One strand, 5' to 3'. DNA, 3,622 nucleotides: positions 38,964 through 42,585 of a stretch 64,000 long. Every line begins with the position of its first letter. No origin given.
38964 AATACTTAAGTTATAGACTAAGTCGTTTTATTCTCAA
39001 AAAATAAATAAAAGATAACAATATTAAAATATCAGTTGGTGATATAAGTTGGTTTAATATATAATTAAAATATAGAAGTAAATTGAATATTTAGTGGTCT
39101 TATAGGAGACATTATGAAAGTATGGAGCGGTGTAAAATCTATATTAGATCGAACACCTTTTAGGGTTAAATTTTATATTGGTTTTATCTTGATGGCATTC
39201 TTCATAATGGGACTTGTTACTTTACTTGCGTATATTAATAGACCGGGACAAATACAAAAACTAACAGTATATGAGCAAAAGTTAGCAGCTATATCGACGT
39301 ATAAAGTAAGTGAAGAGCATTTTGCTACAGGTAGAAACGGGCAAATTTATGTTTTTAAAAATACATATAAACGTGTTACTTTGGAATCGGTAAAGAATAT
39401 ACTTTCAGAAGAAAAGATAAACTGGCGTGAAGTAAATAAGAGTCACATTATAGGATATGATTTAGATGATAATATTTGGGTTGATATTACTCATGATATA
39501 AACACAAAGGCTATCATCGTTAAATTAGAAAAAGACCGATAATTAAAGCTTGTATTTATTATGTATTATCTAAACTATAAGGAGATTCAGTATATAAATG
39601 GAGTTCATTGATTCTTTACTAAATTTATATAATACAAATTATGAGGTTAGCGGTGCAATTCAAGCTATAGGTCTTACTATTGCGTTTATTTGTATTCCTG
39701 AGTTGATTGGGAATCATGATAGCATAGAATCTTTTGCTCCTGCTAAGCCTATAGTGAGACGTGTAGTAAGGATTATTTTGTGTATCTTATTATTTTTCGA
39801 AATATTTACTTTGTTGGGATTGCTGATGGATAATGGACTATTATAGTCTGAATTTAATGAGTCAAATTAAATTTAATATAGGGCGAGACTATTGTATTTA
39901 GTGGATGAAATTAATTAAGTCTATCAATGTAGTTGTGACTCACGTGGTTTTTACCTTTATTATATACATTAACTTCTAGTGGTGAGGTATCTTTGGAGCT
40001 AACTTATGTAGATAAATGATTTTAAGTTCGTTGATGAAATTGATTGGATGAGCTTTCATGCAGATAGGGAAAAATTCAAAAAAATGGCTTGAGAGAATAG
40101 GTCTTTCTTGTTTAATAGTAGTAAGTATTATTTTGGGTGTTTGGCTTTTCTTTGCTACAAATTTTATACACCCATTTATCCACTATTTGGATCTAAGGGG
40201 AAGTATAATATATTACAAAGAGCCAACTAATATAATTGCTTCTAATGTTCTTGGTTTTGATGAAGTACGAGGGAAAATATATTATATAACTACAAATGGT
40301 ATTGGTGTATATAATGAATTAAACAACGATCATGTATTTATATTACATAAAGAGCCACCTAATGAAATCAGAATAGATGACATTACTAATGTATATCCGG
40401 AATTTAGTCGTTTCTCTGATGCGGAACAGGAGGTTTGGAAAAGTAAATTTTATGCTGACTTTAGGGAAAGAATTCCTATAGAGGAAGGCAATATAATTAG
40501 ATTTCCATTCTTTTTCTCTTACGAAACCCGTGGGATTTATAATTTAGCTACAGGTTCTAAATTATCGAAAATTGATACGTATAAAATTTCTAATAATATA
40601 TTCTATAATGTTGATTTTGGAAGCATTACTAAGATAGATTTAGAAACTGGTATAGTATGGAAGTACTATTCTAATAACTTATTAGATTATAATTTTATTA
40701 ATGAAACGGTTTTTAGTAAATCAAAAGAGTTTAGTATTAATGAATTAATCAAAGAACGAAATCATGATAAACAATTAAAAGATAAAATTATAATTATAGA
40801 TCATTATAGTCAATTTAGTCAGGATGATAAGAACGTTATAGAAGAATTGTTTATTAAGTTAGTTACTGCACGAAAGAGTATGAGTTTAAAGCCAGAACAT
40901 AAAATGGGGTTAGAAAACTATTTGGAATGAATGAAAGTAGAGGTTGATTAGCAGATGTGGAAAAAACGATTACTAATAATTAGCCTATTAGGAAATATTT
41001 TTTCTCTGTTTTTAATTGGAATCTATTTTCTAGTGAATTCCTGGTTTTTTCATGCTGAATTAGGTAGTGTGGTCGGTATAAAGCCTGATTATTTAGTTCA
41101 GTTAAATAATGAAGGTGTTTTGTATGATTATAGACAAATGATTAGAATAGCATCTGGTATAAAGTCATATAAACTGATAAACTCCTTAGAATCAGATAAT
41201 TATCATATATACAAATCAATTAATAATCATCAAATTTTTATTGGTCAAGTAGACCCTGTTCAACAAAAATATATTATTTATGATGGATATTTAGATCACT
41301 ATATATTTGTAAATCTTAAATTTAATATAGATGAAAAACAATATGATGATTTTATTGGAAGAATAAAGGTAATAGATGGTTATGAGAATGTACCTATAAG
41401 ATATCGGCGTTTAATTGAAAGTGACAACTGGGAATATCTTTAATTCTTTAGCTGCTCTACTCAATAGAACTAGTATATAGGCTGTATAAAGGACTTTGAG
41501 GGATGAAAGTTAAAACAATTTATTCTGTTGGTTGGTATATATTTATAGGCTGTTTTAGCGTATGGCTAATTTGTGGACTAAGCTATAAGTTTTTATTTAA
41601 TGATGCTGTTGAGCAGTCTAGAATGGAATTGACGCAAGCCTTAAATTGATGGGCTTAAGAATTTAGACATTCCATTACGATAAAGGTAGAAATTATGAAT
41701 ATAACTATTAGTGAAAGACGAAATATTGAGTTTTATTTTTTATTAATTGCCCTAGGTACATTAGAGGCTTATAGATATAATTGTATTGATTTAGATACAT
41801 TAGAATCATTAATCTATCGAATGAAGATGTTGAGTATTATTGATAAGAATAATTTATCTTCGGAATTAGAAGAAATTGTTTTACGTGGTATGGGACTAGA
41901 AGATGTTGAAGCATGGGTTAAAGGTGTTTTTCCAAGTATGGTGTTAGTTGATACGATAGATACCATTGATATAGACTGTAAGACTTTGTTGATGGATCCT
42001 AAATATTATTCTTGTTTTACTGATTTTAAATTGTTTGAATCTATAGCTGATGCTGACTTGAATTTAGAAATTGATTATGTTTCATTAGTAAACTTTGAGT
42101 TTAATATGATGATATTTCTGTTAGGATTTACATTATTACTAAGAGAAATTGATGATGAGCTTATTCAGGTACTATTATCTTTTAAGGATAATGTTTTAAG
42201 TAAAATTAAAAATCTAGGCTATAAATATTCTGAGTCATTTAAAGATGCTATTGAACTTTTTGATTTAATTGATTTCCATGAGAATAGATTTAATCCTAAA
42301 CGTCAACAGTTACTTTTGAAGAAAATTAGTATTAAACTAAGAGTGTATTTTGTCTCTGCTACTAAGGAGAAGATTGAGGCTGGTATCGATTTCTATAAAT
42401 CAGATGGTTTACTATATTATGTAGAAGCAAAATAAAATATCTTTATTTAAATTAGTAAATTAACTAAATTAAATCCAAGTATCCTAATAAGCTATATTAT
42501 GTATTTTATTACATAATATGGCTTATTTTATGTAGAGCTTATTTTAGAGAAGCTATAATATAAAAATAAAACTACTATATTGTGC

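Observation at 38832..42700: Low-GC island of uncharacterised small membrane-anchored proteins between the hem operon and ygjP-dnaE, headed by an XRE regulator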

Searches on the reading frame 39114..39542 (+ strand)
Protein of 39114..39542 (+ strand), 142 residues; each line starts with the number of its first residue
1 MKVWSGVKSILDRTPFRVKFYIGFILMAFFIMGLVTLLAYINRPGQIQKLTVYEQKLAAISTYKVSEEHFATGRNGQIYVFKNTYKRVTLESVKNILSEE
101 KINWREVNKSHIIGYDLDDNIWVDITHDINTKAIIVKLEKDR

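Call 3: search_protein_families(library=pfam, proteins=[window:39114-39542:+], max_evalue=1)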
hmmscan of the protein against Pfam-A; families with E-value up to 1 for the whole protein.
window:39114-39542:+ (142 aa): 1 family
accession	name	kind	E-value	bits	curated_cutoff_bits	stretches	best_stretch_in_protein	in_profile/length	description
PF14172.12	DUF4309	-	0.066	13.5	25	1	59-120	47-111/133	Domain of unknown function (DUF4309)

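Call 4: search_protein_families(library=padloc, proteins=[window:39114-39542:+], max_evalue=1)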
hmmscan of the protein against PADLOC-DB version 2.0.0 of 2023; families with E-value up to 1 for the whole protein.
window:39114-39542:+ (142 aa): 0 families

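Call 5: search_protein_families(library=phrogs, proteins=[window:39114-39542:+], max_evalue=1)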
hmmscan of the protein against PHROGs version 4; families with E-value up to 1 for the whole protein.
window:39114-39542:+ (142 aa): 0 families

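Call 63: search_protein_families(library=ncbifam, proteins=[window:39114-39542:+], max_evalue=0.01)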
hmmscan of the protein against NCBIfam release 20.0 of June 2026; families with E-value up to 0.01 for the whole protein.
window:39114-39542:+ (142 aa): 0 families

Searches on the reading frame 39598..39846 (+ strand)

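Call 3: search_protein_families(library=pfam, proteins=[window:39598-39846:+], max_evalue=1)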
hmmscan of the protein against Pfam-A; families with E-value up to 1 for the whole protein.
window:39598-39846:+ (82 aa): 0 families

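Call 4: search_protein_families(library=padloc, proteins=[window:39598-39846:+], max_evalue=1)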
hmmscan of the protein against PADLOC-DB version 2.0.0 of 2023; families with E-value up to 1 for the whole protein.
window:39598-39846:+ (82 aa): 0 families

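Call 5: search_protein_families(library=phrogs, proteins=[window:39598-39846:+], max_evalue=1)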
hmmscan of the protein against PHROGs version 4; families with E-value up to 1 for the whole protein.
window:39598-39846:+ (82 aa): 0 families

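Call 63: search_protein_families(library=ncbifam, proteins=[window:39598-39846:+], max_evalue=0.01)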
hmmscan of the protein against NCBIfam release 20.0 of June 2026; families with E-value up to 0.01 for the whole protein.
window:39598-39846:+ (82 aa): 1 family
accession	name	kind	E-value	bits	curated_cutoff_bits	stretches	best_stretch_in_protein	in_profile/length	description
TIGR03110.1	exosort_Gpos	exception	0.0067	16.3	102.75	1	14-72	120-178/187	exosortase family protein XrtG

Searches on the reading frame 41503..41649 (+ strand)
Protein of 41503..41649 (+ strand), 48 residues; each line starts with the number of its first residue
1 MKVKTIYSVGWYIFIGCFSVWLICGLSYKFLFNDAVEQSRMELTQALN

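Call 3: search_protein_families(library=pfam, proteins=[window:41503-41649:+], max_evalue=1)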
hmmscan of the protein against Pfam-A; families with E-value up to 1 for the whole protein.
window:41503-41649:+ (48 aa): 1 family
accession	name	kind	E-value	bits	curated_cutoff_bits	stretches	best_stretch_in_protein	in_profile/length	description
PF13386.12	DsbD_2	-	0.038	14.3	24.9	1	12-39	121-148/199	Cytochrome C biogenesis protein transmembrane region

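Call 4: search_protein_families(library=padloc, proteins=[window:41503-41649:+], max_evalue=1)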
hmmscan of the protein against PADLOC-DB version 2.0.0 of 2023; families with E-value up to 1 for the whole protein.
window:41503-41649:+ (48 aa): 0 families

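Call 5: search_protein_families(library=phrogs, proteins=[window:41503-41649:+], max_evalue=1)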
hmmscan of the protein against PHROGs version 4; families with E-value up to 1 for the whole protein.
window:41503-41649:+ (48 aa): 1 family
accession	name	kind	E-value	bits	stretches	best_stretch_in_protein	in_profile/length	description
phrog_17484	-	moron, auxiliary metabolic gene and host takeover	0.24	12.4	1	10-22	13-25/38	membrane protein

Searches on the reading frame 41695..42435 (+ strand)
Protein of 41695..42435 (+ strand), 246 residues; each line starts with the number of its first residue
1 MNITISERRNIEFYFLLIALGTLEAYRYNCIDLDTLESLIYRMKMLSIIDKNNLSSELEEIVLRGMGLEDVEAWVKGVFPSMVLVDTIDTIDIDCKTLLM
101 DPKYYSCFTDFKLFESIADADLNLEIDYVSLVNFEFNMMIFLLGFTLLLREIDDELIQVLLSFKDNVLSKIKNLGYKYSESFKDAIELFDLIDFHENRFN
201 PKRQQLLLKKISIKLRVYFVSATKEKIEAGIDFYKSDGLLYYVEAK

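Call 3: search_protein_families(library=pfam, proteins=[window:41695-42435:+], max_evalue=1)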
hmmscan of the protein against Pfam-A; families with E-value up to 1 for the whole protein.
window:41695-42435:+ (246 aa): 1 family
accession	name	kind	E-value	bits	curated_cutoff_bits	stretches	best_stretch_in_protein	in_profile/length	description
PF13108.11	DUF3969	-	5.2e-08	33.3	25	1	8-76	3-71/106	Protein of unknown function (DUF3969)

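Call 4: search_protein_families(library=padloc, proteins=[window:41695-42435:+], max_evalue=1)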
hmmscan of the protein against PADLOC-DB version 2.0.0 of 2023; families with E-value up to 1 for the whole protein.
window:41695-42435:+ (246 aa): 0 families

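Call 5: search_protein_families(library=phrogs, proteins=[window:41695-42435:+], max_evalue=1)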
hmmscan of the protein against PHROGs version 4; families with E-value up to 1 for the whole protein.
window:41695-42435:+ (246 aa): 1 family
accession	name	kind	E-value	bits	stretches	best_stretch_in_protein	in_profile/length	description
phrog_6532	-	unknown function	0.017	15.1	1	150-207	50-107/367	-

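Call 30: find_homologous_proteins(query=window:41695-42435:+, max_evalue=0.001)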
Query window:41695-42435:+ (246 aa): 9 proteins with E <= 0.001 among 1006 candidates.
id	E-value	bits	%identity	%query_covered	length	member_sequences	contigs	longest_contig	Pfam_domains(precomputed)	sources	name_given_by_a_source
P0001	5.7e-143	492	95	100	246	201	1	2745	PF13108.13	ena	-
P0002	1.2e-140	485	92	100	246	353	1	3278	PF13108.13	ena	-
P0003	1.3e-128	445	85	100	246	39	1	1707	PF13108.13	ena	-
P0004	1.3e-128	445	85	100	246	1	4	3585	PF13108.13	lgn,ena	-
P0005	5.8e-126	437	83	100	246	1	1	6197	PF13108.13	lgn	-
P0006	1.3e-124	432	82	100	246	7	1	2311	PF13108.13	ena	-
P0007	1.7e-87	311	94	64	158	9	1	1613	PF13108.13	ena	-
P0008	3.7e-37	146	90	33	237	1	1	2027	PF10114.16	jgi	-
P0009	2.8e-10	58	82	16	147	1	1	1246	PF10934.15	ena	-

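Call 54: find_homologous_proteins(query=A2, max_evalue=0.001)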
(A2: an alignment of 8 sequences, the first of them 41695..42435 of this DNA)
Query A2 (8 sequences) (246 aa, profile of the alignment): 24 proteins with E <= 0.001 among 6605 candidates.
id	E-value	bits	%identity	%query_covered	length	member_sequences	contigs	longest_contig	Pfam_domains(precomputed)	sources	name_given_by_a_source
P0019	8.2e-121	420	25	98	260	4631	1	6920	PF13108.13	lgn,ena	-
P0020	8.5e-119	414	26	96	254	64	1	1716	PF13108.13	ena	-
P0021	3.8e-118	412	36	37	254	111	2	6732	PF13108.13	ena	-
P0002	4.2e-115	402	92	100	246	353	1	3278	PF13108.13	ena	-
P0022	4.4e-115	402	25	98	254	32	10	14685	PF13108.13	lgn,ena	-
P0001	5.8e-114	398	95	100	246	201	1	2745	PF13108.13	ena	-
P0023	2.0e-110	386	37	37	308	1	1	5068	PF13108.13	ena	-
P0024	4.6e-109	382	25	97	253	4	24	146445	PF13108.13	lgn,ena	-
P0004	7.6e-108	378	85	100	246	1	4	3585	PF13108.13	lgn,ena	-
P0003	3.1e-107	376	85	100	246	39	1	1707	PF13108.13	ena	-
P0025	6.2e-107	375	25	96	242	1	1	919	PF13108.13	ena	-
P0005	7.1e-106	371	83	100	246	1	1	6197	PF13108.13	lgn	-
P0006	6.2e-104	365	82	100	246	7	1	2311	PF13108.13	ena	-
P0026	7.6e-82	293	23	73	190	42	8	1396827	-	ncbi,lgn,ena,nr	ncbi:DUF3969 domain-containing protein, partial [Veillonella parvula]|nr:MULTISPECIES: DUF3969 domai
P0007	4.0e-72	261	94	64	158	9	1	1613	PF13108.13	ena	-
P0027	3.3e-69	251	35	39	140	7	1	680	PF13108.13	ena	-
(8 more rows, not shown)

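Call 62: search_solved_structures(query=A3, max_evalue=1)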
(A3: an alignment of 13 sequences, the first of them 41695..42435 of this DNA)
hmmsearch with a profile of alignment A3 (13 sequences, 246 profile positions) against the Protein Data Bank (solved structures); distinct sequences matched with E-value up to 1: 1.
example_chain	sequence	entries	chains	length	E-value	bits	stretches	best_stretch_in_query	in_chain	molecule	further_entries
4q2s_A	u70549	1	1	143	0.38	13.6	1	57-136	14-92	PDC1 GE1 DOMAIN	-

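Call 63: search_protein_families(library=ncbifam, proteins=[window:41695-42435:+], max_evalue=0.01)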
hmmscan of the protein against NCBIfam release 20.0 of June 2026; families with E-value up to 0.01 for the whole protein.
window:41695-42435:+ (246 aa): 0 families

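Call 64: predict_structure(alignment_id=A3)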
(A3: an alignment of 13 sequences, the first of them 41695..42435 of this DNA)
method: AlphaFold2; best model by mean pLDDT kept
length: 246 residues; sequences in the alignment: 13
mean_pLDDT: 57.2   pTM: 0.54
mean pLDDT of the five models: 57.2, 55.3, 52.9, 51.5, 46.2
residues with pLDDT >= 90: 0; 70-90: 29; 50-70: 146; < 50: 71
segments of 3 or more residues with pLDDT < 50: 1-6, 44-92, 115-129
pLDDT, mean of each block of 10 residues (from residue 1): 44 64 65 61 42 37 37 39 36 59 70 48 41 61 68 68 75 67 71 61 64 65 67 60 59
secondary structure, 60 per line:
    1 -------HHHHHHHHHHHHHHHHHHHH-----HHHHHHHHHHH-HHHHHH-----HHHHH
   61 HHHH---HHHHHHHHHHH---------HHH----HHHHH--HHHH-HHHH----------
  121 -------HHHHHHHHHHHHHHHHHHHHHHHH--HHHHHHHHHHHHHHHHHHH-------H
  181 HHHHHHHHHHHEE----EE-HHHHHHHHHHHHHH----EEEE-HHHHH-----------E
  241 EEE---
elements in order: H8-27 H33-43 H45-50 H56-64 H68-78 H95-99 H102-105 H107-110 H128-151 H154-172 H180-191 H201-214 E219-222 H224-228 E240-243
